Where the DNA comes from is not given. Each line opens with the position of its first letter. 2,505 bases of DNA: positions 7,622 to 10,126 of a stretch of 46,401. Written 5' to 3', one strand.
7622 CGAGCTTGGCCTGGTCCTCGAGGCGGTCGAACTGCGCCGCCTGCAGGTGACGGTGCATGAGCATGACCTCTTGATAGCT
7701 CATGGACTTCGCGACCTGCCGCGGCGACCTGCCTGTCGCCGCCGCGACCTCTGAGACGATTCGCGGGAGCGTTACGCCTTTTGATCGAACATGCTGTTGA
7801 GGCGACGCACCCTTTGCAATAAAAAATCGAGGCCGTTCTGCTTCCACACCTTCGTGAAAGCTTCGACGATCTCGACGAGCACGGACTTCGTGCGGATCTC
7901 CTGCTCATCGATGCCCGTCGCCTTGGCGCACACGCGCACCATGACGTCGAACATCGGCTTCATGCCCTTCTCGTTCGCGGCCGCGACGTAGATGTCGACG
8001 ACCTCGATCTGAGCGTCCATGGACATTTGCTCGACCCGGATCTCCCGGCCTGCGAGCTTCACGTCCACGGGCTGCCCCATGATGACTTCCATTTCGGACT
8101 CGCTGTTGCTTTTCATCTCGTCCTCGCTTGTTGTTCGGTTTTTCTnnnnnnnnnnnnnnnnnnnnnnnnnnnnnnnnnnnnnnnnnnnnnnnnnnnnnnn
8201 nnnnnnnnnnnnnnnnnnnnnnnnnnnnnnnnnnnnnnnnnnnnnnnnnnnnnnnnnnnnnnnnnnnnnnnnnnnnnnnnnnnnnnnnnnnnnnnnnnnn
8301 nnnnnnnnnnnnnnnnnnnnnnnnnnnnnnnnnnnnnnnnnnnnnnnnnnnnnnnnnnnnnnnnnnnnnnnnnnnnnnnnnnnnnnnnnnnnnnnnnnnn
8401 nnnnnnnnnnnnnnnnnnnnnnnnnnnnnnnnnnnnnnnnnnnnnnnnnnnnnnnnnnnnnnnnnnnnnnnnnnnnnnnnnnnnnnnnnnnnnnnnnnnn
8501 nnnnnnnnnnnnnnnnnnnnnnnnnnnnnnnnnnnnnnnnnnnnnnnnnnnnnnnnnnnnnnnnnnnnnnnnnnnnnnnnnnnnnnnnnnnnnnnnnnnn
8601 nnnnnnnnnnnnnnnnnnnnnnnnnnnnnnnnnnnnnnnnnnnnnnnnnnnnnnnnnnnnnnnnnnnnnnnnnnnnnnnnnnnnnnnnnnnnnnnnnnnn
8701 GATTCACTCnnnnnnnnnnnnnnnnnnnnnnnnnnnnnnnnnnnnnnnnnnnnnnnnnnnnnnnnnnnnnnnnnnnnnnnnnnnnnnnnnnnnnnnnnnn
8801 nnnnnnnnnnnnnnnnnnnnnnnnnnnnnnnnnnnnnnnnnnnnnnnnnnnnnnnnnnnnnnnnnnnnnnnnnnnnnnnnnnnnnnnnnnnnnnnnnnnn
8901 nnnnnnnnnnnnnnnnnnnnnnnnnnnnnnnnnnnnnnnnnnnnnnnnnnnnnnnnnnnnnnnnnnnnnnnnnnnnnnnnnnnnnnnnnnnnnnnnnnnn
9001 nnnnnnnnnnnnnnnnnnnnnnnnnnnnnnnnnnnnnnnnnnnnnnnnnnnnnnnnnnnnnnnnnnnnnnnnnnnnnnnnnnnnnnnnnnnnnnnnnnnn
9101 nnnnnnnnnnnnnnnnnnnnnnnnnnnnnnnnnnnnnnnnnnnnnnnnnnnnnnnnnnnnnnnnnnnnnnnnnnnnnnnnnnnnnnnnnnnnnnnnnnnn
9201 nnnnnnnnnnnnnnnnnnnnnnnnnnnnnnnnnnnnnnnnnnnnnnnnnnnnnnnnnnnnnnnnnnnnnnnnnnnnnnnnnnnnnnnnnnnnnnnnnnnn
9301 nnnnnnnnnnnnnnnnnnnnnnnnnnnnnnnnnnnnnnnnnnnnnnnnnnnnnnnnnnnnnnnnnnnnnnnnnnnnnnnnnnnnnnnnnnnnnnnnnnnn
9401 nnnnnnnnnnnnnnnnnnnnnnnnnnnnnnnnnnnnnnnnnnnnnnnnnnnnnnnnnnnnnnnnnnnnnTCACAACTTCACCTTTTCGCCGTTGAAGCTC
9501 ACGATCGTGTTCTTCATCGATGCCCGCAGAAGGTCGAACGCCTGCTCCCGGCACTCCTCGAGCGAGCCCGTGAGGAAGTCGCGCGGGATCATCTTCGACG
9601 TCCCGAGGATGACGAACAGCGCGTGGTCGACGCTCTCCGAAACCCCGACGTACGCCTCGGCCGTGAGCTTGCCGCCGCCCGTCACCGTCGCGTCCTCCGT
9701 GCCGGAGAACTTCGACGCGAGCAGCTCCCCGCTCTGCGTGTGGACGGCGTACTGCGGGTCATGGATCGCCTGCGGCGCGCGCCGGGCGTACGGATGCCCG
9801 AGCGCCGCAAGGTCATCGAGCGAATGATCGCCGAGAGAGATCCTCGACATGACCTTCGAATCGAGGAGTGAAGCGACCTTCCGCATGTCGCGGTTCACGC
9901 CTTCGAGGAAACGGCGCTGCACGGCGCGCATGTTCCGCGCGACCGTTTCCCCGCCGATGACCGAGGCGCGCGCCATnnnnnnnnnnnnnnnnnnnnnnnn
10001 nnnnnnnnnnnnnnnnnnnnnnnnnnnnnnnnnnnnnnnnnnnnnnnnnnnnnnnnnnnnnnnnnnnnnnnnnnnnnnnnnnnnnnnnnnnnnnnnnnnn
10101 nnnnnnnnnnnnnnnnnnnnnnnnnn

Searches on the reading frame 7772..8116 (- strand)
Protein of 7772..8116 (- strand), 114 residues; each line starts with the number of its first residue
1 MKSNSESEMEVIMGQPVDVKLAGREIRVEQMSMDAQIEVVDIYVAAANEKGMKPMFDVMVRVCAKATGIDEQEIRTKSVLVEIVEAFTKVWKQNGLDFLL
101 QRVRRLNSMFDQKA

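Call 38: search_protein_families(library=phrogs, proteins=[window:7772-8116:-], max_evalue=0.01)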
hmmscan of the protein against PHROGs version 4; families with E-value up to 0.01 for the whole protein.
window:7772-8116:- (114 aa): 1 family
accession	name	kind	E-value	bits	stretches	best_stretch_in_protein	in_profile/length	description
phrog_18210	-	unknown function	3.6e-06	28.1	1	42-112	59-125/139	-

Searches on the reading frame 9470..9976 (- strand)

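Call 38: search_protein_families(library=phrogs, proteins=[window:9470-9976:-], max_evalue=0.01)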
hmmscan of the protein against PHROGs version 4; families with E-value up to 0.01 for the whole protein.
window:9470-9976:- (168 aa): 1 family
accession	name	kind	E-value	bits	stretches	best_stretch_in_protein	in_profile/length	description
phrog_5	-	connector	3e-05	25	1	91-158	148-209/239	tail completion or Neck1 protein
